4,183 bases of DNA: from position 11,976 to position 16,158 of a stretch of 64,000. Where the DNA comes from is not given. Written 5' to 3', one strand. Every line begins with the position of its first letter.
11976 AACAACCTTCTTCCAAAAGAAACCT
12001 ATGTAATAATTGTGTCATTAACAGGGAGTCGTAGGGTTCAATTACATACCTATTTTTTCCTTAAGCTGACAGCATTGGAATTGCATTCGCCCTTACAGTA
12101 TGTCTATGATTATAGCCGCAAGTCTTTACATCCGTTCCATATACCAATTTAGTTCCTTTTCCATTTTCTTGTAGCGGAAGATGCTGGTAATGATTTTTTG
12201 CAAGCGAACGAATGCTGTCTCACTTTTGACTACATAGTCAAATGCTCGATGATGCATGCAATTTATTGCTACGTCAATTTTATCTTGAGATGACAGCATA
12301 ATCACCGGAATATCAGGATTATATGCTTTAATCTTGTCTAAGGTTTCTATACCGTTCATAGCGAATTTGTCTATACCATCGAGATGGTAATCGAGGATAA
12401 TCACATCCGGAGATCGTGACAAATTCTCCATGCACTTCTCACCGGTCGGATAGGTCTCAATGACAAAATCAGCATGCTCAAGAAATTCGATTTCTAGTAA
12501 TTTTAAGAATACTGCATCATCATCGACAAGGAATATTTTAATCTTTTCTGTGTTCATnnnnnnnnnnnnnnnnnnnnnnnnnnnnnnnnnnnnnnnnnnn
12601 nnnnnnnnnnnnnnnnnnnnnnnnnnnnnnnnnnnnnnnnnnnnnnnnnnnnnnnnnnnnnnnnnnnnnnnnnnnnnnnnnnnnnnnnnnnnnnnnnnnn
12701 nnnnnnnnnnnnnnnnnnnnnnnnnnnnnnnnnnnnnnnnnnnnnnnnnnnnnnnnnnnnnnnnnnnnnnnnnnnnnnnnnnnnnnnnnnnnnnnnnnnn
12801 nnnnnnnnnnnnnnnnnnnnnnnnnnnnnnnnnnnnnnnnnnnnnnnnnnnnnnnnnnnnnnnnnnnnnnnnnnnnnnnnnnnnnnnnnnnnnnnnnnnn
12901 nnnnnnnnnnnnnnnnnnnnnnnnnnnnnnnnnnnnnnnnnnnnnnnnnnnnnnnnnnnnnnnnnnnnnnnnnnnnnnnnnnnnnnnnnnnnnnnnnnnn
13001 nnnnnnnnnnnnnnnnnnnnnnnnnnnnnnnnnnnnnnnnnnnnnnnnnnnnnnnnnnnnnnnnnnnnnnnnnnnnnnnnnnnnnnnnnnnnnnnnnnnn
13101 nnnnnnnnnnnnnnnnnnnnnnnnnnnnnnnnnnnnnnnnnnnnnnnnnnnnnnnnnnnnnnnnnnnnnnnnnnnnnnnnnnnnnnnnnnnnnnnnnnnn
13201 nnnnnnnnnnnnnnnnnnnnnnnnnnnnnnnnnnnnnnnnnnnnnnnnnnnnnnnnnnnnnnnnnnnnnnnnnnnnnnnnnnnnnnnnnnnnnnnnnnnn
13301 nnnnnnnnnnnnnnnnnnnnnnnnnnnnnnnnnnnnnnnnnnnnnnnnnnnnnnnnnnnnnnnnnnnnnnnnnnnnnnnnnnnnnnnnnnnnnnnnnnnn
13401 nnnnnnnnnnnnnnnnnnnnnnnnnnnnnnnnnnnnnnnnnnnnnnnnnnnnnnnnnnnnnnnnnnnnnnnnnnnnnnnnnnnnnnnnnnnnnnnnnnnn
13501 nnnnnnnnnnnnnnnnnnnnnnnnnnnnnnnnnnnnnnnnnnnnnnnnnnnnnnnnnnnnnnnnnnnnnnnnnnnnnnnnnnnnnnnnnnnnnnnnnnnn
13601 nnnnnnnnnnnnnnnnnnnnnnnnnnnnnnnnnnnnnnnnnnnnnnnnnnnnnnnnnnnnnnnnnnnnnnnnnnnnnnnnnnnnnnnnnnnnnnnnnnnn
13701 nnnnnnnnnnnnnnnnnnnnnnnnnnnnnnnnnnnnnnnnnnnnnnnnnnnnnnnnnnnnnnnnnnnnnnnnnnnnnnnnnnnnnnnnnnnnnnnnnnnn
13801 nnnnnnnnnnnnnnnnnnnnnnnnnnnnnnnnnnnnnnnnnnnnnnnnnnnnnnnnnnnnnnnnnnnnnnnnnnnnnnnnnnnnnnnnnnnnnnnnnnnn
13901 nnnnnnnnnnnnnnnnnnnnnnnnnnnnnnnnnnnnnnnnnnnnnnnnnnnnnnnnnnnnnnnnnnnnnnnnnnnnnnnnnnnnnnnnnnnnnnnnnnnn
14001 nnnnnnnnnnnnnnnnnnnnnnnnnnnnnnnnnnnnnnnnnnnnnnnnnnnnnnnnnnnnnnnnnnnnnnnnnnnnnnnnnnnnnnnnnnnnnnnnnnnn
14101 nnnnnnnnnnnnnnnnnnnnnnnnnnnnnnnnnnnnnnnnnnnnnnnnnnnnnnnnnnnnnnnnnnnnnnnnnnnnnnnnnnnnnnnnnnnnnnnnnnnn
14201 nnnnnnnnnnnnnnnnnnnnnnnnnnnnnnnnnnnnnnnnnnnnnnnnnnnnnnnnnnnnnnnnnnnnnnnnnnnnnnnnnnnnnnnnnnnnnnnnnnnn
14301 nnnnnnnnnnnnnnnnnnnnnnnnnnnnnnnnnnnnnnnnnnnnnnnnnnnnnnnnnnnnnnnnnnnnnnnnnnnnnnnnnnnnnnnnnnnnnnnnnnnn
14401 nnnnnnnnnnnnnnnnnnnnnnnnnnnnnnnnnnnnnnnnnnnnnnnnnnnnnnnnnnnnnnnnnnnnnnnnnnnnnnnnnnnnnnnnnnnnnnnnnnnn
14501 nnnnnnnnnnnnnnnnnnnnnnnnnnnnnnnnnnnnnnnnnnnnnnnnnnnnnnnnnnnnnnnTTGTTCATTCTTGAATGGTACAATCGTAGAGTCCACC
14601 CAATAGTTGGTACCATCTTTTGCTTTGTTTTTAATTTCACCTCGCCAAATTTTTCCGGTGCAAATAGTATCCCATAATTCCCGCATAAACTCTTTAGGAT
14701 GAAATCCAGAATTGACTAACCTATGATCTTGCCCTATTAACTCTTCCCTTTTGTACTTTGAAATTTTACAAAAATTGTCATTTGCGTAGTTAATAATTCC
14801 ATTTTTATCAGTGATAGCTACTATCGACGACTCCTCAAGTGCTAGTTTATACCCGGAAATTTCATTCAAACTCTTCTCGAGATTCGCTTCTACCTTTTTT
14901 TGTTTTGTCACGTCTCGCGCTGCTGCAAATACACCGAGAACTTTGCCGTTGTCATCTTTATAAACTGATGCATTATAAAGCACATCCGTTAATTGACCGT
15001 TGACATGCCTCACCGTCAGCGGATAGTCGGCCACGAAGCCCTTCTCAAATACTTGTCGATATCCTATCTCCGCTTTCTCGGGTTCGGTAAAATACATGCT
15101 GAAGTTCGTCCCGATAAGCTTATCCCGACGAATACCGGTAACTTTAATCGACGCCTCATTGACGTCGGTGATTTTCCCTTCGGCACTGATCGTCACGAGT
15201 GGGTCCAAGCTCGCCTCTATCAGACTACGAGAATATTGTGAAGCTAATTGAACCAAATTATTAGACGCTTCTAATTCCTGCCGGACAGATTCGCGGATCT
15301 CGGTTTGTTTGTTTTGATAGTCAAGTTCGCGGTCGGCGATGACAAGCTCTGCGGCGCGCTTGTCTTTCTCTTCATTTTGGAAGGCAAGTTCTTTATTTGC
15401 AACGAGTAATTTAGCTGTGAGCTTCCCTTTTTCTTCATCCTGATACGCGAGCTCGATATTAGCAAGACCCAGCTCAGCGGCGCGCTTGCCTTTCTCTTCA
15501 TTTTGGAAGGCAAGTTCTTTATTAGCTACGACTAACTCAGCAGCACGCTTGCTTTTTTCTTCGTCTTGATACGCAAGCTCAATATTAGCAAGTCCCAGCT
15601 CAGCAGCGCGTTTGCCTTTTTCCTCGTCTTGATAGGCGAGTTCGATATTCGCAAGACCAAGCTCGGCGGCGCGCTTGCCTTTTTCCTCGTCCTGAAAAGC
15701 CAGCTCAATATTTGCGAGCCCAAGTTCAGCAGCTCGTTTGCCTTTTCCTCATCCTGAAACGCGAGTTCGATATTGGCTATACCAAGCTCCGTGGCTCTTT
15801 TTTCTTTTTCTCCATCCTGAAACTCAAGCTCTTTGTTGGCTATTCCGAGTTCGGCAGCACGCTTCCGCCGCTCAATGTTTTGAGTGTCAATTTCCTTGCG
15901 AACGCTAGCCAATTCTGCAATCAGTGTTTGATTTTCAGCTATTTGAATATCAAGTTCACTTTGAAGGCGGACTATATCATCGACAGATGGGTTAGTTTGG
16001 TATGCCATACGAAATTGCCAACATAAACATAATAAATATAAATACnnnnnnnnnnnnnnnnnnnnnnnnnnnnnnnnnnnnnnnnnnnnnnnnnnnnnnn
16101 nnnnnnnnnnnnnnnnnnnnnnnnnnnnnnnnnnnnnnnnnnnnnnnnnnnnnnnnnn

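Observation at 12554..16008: The hybrid PAS kinase probably carries an N-terminal 21-aa tandem-repeat domain, hidden by a 1-nt homopolymer indel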

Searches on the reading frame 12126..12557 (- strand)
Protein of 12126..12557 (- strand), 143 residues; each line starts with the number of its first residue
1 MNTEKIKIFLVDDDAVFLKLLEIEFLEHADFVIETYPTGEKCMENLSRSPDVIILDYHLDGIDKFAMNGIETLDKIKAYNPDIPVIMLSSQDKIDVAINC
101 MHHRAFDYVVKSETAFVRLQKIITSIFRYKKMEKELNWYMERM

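Call 10: find_encoding_contigs(protein=window:12126-12557:-, flank=6000, max_places=10)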
Protein window:12126-12557:- (143 aa): no gene with exactly this product is on record in the collection.

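Call 63: list_cluster_members(proteins=[window:12126-12557:-, window:12554-15256:-, window:15532-16008:-, window:56967-57782:+, window:17298-17708:-, window:5661-11300:-, window:46516-47070:-, window:46976-47419:-, window:49507-49926:-, window:44015-46030:+])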
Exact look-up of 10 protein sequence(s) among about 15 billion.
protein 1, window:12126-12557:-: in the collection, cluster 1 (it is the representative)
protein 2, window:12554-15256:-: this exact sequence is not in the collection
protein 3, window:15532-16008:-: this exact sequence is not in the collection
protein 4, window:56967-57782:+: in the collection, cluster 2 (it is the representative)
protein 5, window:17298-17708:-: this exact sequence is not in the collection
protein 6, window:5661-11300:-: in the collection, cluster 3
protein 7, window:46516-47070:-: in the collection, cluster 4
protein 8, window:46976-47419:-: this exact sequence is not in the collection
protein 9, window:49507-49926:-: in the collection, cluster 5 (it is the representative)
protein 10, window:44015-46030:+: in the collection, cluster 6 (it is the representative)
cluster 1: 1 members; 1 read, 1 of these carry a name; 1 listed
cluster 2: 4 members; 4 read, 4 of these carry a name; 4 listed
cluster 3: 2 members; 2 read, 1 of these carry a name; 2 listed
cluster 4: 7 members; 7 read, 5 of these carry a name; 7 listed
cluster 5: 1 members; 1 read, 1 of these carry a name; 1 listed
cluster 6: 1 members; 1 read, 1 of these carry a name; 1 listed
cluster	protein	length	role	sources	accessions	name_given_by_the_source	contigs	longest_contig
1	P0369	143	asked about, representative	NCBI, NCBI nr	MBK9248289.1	MAG: response regulator [Ignavibacteria bacterium] | response regulator [Ignavibacteria bacterium]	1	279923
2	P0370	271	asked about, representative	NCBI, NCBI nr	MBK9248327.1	MAG: T9SS type A sorting domain-containing protein [Ignavibacteria bacterium] | T9SS type A sorting domain-containing protein [Ignavibacteria bacterium]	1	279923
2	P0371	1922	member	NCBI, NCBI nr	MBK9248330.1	MAG: choice-of-anchor D domain-containing protein [Ignavibacteria bacterium] | choice-of-anchor D domain-containing protein [Ignavibacteria bacterium]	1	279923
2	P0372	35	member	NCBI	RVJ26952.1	RpiR family transcriptional regulator, partial [Sinorhizobium medicae]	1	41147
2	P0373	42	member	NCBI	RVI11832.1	RpiR family transcriptional regulator, partial [Sinorhizobium meliloti]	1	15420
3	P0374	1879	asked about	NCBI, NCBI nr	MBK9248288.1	MAG: choice-of-anchor D domain-containing protein [Ignavibacteria bacterium] | choice-of-anchor D domain-containing protein [Ignavibacteria bacterium]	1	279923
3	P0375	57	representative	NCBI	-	-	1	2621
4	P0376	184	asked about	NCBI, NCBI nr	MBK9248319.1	MAG: hypothetical protein IPM69_09475 [Ignavibacteria bacterium] | hypothetical protein [Ignavibacteria bacterium]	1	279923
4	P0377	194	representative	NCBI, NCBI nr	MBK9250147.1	MAG: hypothetical protein IPM69_19070 [Ignavibacteria bacterium] | hypothetical protein [Ignavibacteria bacterium]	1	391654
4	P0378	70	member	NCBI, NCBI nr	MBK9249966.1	MAG: hypothetical protein IPM69_18140 [Ignavibacteria bacterium] | hypothetical protein [Ignavibacteria bacterium]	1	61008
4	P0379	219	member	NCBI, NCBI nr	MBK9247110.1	MAG: hypothetical protein IPM69_03125 [Ignavibacteria bacterium] | hypothetical protein [Ignavibacteria bacterium]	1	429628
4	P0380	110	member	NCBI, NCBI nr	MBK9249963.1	MAG: hypothetical protein IPM69_18125 [Ignavibacteria bacterium] | hypothetical protein [Ignavibacteria bacterium]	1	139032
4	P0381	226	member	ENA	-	-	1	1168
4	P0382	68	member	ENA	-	-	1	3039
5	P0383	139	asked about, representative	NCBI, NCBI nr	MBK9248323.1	MAG: PIN domain-containing protein [Ignavibacteria bacterium] | PIN domain-containing protein [Ignavibacteria bacterium]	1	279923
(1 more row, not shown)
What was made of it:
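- On Nanopore homopolymer indel artefact: At least five fragmentary RT copies occur in the same MAG (call 63).
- All copies of a multicopy intron RT in this MAG are fragmented (call 63).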

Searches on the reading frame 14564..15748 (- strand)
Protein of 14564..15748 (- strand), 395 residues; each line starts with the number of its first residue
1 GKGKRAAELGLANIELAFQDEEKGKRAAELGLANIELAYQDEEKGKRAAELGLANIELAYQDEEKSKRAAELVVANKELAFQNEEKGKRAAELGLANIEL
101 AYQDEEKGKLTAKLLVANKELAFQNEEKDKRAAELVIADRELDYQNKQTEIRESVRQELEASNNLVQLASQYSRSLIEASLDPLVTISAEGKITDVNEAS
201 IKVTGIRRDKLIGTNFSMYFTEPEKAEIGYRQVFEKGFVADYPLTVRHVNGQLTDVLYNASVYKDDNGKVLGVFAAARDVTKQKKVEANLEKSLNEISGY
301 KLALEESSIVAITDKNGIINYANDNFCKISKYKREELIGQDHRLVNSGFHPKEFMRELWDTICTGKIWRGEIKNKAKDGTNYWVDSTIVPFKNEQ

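Call 47: predict_structure(alignment_id=A1)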
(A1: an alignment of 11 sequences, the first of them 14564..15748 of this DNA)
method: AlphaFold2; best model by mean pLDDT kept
length: 395 residues; sequences in the alignment: 11
mean_pLDDT: 57.8   pTM: 0.34
mean pLDDT of the five models: 57.8, 57.8, 54.4, 53.9, 52.8
residues with pLDDT >= 90: 8; 70-90: 119; 50-70: 110; < 50: 158
segments of 3 or more residues with pLDDT < 50: 1-123, 165-176, 296-306, 391-395
pLDDT, mean of each block of 10 residues (from residue 1): 32 30 33 32 35 34 35 32 30 31 38 44 53 53 65 58 47 49 82 86 84 89 89 86 85 85 83 83 59 47 52 72 75 74 54 62 62 60 64 36
secondary structure, 60 per line:
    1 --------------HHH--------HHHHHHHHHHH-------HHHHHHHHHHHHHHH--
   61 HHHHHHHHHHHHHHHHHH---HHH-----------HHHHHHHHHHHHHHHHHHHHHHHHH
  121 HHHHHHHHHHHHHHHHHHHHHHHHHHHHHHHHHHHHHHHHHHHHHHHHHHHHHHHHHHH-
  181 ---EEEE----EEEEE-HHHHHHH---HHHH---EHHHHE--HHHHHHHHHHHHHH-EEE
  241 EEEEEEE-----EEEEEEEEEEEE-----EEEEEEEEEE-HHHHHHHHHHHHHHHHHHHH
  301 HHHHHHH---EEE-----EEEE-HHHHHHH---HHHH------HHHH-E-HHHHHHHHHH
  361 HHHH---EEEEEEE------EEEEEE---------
elements in order: H26-36 H44-58 H61-78 H96-179 E184-187 E192-196 H198-204 H208-211 H216-219 H223-236 E238-247 E253-264 E270-279 H281-307 E311-313 E319-322 H324-330 H334-337 H344-347 H351-364 E368-374 E381-386
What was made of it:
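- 15230..15298 (-): Helical linker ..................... leading into PAS 1. It contains TTG 15256, the apparent start of the 900-aa ORF, which is Leu252 of the full protein. AF2 gives a continuous helix up to the PAS core (call 47).
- On PAS (S-box) sensor: AF2 gives PAS-like strands and helices at pLDDT 80-89 for PAS 1 (call 47).
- On Two-stranded parallel coiled coil: The AF2 monomer model has low confidence (call 47).
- AF2 gives helix throughout the better-modelled part (call 47). For the repeat, AF2 confidence is poor (pLDDT about 30-35 over most of the array, call 47).
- Tried and rejected: AF2 on 395 aa of the kinase frame with 11 aligned sequences gave a mean pLDDT of 57.8, and 30-35 over most of the array (call 47).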

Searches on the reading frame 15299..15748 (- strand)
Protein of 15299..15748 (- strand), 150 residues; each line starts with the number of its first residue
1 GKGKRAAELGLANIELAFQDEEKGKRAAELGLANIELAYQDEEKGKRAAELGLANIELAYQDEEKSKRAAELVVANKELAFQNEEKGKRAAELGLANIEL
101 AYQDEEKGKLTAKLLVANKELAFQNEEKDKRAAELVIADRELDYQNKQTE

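Call 72: search_protein_representatives(protein=window:15299-15748:-)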
Query: 150 residues. Proteins with E-value up to 0.001 (for the whole library): 1407; up to 1e-10: 855; up to 1e-30: 313. The best 150 are listed.
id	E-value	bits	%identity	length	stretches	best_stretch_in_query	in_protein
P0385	4.6e-210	702.6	62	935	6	2-146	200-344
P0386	3.8e-163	550.9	65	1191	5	2-146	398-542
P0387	6.3e-161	543.7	71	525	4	2-150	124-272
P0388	2.6e-154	522.3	62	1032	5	22-147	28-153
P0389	2.1e-149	506.5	68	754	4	3-148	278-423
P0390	7.0e-148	501.6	73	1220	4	6-145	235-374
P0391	8.9e-146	494.7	63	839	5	15-146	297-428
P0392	2.9e-143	486.6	69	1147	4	2-149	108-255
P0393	5.0e-130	443.8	59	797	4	11-142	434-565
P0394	1.4e-127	435.9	63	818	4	18-145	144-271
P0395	2.4e-125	428.7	56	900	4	3-144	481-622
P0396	1.3e-121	416.6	67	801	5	11-146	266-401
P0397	1.9e-119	409.6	71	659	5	2-147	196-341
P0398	9.3e-117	400.9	66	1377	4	11-148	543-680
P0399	5.4e-114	392.0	61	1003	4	2-138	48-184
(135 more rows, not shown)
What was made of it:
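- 1407 clusters at 50% identity carry it (call 72).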

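Call 74: search_protein_families(library=pfam, alignment_id=A2, max_evalue=0.00001)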
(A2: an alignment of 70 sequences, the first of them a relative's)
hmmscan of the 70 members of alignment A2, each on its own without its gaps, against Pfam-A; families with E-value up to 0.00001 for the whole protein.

A. member 1, P0385 (935 aa): 7 families
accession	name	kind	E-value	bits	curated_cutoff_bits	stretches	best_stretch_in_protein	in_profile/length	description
PF13426.13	PAS_9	-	3e-27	95.4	27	2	34-135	2-102/103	PAS domain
PF00989.32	PAS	-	8.7e-27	93.8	22.6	1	25-134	3-113/113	PAS fold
PF08448.16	PAS_4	-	4.9e-21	75.5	23.1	1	29-137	1-108/110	PAS fold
PF02518.31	HATPase_c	-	2e-14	54.4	26.4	1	833-933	6-105/111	Histidine kinase-, DNA gyrase B-, and HSP90-like ATPase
PF08447.18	PAS_3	-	2.9e-10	40.7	25.6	1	47-130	3-88/89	PAS fold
PF13188.13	PAS_8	-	8.3e-09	35.5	21.8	0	25-80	3-55/65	PAS domain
PF24820.1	Diguanyl_cycl_sensor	-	3.4e-07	30.6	28.1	0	479-530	1-52/109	Diguanylate cyclase-like sensor domain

B. families by the number of members that match (of 70 scanned): 27 families (the first 25 are shown)
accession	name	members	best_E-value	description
PF02518.31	HATPase_c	47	2.3e-31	Histidine kinase-, DNA gyrase B-, and HSP90-like ATPase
PF00512.31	HisKA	45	4.8e-23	His Kinase A (phospho-acceptor) domain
PF13426.13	PAS_9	36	5.5e-54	PAS domain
PF08448.16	PAS_4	33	3.7e-47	PAS fold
PF00989.32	PAS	32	1.5e-70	PAS fold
PF08447.18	PAS_3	24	3.2e-71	PAS fold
PF13188.13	PAS_8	22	1e-24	PAS domain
PF24081.1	PH_SLA1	14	1.2e-08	SLA1-like, PH domain-like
PF00072.30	Response_reg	10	4.3e-68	Response regulator receiver domain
PF24820.1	Diguanyl_cycl_sensor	10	6.7e-16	Diguanylate cyclase-like sensor domain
PF13185.12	GAF_2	6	3e-18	GAF domain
PF13487.12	HD_5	5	4.5e-44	HD domain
PF05227.19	CHASE3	5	3.1e-28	CHASE3 domain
PF01966.28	HD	5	1.4e-19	HD domain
PF01590.32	GAF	5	1.7e-16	GAF domain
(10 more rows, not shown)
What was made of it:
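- Of 70 sampled proteins, 45-47 have HisKA/HATPase, 36 PAS, 10 REC, 6 GAF, 5 HD-GYP-type, 5 CHASE3, 3 GGDEF and 1 SpoIIE (call 74).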

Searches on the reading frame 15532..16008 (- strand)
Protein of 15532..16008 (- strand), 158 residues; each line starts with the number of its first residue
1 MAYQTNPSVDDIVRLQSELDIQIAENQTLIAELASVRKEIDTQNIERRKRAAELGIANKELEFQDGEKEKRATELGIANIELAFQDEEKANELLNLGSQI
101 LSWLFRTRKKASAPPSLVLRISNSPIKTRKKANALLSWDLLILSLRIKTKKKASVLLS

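Call 13: find_encoding_contigs(protein=window:15532-16008:-, flank=6000, max_places=10)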
Protein window:15532-16008:- (158 aa): no gene with exactly this product is on record in the collection.
